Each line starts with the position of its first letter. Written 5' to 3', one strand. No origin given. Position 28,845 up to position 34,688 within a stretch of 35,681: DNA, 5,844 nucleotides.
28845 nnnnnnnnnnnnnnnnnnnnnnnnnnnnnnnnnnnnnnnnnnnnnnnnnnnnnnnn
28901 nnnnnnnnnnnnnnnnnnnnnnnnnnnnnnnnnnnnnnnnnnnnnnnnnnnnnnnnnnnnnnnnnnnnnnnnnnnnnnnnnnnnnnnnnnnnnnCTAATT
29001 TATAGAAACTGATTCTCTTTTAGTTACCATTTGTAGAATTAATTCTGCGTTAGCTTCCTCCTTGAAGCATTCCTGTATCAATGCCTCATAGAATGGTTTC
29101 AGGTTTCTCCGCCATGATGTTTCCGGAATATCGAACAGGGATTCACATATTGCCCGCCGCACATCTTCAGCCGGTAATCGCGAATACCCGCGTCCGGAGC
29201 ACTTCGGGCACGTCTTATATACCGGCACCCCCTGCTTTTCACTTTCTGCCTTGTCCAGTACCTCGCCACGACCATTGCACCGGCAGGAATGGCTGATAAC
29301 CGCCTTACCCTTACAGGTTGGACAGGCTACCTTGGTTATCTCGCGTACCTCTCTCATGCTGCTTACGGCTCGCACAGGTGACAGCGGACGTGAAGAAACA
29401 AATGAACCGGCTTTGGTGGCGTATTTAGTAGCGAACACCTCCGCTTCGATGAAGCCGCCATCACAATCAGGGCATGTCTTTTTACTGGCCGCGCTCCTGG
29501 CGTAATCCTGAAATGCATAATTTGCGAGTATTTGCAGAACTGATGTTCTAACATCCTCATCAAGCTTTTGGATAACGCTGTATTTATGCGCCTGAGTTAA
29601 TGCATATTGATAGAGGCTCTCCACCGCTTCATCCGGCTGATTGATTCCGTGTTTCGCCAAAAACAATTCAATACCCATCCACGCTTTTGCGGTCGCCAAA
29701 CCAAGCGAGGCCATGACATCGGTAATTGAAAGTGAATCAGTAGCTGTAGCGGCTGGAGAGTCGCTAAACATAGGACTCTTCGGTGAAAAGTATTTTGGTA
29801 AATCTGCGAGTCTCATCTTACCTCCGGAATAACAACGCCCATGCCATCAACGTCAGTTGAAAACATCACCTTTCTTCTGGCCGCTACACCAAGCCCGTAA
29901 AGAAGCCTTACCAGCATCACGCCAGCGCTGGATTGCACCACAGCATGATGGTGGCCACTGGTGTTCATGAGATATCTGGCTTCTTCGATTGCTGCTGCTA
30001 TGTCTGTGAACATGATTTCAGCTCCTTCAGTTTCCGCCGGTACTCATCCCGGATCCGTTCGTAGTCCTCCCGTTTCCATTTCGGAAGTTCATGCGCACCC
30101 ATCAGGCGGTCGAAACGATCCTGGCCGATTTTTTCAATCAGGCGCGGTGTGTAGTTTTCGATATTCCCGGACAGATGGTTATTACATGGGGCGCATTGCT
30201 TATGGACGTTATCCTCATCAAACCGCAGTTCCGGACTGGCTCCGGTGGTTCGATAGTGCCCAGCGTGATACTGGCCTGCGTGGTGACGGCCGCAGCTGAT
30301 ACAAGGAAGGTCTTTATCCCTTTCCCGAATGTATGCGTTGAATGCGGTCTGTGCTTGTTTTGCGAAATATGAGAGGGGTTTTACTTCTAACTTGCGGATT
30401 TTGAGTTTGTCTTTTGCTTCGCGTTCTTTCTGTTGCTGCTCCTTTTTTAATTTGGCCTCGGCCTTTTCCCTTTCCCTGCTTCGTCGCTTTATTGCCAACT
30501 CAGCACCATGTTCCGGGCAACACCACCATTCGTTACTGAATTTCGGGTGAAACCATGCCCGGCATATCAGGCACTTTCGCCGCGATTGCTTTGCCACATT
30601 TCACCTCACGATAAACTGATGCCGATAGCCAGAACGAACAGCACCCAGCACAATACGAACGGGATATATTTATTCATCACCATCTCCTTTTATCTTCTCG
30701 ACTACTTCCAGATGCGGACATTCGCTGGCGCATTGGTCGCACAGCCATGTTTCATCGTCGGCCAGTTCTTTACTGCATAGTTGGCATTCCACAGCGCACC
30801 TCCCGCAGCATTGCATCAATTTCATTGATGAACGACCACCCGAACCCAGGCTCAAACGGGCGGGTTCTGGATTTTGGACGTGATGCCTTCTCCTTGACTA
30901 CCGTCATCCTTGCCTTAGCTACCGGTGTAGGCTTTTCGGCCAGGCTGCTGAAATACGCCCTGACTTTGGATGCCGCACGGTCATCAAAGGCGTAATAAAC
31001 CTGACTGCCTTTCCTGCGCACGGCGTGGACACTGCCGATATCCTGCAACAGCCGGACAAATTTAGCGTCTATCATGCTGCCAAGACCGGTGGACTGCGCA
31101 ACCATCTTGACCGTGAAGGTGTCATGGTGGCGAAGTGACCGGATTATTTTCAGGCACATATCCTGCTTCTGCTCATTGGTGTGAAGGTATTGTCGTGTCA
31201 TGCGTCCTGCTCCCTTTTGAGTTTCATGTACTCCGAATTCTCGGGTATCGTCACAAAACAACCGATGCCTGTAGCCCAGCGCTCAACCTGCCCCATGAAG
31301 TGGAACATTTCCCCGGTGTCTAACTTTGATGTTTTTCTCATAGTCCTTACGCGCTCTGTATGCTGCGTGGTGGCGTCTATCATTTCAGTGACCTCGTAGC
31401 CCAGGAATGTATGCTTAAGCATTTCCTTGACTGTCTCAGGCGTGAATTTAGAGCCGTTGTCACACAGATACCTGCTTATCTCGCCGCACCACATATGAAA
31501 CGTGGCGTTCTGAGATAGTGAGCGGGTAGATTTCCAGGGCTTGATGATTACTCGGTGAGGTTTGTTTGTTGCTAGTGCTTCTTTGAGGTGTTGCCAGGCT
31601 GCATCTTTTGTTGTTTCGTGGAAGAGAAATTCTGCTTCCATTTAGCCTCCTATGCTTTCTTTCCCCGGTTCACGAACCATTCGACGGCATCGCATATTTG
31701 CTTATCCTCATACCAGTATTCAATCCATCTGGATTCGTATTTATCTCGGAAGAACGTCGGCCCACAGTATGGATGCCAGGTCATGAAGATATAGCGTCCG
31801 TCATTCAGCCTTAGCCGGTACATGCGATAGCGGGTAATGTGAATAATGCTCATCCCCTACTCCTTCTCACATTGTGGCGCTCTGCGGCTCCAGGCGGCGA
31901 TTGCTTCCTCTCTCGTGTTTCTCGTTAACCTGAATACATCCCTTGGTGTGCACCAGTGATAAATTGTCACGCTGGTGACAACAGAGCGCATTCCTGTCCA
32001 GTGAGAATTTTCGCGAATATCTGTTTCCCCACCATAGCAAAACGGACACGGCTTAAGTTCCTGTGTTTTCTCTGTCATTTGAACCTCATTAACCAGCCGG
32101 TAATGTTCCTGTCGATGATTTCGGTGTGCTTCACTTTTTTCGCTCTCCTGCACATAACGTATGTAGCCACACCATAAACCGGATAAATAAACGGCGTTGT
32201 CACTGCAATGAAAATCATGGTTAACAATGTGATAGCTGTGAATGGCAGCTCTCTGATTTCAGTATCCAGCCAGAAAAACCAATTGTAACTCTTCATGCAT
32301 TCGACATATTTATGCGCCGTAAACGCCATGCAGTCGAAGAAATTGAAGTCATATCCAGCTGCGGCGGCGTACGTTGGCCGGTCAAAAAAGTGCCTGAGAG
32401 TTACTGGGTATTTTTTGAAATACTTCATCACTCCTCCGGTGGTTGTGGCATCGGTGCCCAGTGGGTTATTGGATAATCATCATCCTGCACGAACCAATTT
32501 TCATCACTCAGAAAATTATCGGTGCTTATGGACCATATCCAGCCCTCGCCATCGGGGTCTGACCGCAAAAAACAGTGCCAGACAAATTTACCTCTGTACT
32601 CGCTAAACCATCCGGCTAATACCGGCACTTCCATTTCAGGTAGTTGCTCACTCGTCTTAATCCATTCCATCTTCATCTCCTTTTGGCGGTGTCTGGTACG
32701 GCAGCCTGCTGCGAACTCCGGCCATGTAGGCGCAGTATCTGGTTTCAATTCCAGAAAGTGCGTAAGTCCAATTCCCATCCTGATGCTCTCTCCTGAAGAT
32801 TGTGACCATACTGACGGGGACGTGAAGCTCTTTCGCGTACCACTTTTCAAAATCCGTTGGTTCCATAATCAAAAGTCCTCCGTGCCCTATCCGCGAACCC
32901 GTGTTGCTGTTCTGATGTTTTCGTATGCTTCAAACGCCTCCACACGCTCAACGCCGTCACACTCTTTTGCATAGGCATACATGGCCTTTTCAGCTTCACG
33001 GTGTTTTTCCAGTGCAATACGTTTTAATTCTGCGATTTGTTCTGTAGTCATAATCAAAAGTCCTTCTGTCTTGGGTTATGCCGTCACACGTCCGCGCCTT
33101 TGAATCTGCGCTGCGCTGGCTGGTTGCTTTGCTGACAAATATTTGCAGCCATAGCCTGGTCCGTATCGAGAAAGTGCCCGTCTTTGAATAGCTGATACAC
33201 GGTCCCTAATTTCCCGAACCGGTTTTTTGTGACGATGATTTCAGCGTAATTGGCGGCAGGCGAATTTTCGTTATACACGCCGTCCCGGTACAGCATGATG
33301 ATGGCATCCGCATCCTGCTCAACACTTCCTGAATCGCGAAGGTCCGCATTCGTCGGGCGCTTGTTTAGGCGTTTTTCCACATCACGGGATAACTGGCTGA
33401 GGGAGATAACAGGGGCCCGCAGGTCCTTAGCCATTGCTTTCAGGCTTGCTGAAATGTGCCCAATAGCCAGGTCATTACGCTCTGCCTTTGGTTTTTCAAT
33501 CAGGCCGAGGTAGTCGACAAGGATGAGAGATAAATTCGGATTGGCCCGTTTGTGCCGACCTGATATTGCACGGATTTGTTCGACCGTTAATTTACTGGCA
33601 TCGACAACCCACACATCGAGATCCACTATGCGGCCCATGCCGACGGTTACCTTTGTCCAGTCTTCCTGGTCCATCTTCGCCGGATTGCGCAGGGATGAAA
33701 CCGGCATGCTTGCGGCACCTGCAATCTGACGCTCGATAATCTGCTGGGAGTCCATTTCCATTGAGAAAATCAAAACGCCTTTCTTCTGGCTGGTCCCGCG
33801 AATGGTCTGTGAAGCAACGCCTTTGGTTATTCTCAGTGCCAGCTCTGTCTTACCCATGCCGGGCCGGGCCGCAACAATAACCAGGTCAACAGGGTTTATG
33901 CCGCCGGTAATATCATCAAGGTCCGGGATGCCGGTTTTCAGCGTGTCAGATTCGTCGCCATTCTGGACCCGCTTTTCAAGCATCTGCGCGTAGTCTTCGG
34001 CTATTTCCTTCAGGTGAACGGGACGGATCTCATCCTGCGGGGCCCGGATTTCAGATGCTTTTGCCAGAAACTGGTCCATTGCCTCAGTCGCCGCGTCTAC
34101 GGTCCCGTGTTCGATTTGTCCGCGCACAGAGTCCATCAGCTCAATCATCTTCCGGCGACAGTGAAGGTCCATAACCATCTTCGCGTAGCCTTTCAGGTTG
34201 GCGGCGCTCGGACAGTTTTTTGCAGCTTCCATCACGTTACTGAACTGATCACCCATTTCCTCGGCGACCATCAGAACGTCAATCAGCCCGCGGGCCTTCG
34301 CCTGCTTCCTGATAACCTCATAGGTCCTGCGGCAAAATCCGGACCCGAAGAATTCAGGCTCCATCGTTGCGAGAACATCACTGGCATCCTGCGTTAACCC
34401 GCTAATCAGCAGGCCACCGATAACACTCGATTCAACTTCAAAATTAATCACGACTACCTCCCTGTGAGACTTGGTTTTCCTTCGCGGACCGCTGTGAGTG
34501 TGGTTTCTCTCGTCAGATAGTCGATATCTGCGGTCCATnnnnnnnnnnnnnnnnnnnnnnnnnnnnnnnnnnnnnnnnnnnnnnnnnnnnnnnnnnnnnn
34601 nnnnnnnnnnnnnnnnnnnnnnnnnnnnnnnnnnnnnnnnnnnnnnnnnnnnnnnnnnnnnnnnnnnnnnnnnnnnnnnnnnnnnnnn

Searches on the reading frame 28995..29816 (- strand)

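Call 15: search_protein_families(library=pfam, proteins=[window:28995-29816:-], max_evalue=0.001)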
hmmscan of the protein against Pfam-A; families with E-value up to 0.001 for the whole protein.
window:28995-29816:- (273 aa): 3 families
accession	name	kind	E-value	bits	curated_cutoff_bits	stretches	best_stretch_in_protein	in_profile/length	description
PF03589.19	Antiterm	-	1.4e-51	173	26.7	2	174-258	3-87/87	Antitermination protein Q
PF14369.11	Zn_ribbon_19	-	2.7e-06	27.9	30.8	0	109-124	18-33/35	zinc-ribbon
PF00684.25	DnaJ_CXXCXGXG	-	6.8e-06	26.7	32.7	1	165-211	1-52/65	DnaJ central domain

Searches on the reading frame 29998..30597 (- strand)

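Call 15: search_protein_families(library=pfam, proteins=[window:29998-30597:-], max_evalue=0.001)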
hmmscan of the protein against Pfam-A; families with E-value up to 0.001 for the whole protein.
window:29998-30597:- (199 aa): 1 family
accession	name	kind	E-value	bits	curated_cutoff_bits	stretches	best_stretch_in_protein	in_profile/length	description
PF05766.18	NinG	-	1.1e-76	257.5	25.4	1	1-194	1-191/193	Bacteriophage Lambda NinG protein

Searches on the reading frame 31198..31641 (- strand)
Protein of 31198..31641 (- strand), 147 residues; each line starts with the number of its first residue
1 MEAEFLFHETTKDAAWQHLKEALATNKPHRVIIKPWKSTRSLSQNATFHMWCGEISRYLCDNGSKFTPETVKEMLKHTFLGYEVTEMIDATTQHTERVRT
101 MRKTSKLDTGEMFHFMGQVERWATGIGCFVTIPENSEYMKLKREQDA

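Call 15: search_protein_families(library=pfam, proteins=[window:31198-31641:-], max_evalue=0.001)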
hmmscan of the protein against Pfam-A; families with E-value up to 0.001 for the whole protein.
window:31198-31641:- (147 aa): 1 family
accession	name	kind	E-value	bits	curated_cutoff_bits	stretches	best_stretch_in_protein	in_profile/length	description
PF05772.17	NinB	-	3.9e-11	43.3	23.8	1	5-125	6-125/131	NinB protein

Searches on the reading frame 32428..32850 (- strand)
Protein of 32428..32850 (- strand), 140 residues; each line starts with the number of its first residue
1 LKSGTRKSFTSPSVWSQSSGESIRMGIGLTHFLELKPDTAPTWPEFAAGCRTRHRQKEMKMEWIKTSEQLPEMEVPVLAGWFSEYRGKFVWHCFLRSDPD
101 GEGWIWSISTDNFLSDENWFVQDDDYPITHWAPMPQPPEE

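Call 15: search_protein_families(library=pfam, proteins=[window:32428-32850:-], max_evalue=0.001)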
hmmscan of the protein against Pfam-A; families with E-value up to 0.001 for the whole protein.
window:32428-32850:- (140 aa): 1 family
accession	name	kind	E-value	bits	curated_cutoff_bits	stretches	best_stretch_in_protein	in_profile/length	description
PF04448.17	DUF551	-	3.6e-08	34.6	22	1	62-139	1-68/68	Protein of unknown function (DUF551)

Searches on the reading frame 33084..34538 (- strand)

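Call 15: search_protein_families(library=pfam, proteins=[window:33084-34538:-], max_evalue=0.001)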
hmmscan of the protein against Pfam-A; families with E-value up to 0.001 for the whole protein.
window:33084-34538:- (484 aa): 4 families
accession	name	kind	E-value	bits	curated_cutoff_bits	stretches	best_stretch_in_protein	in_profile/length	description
PF03796.21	DnaB_C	-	8.5e-77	258.4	27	1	200-453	2-248/255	DnaB-like helicase C terminal domain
PF00772.26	DnaB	-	3.2e-12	46.8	23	1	32-124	5-103/103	DnaB-like helicase N terminal domain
PF13481.12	AAA_25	-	2.1e-06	27.9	27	1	197-382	12-189/195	AAA domain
PF06745.19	ATPase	-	0.00016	21.6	26.6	1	200-269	1-65/231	KaiC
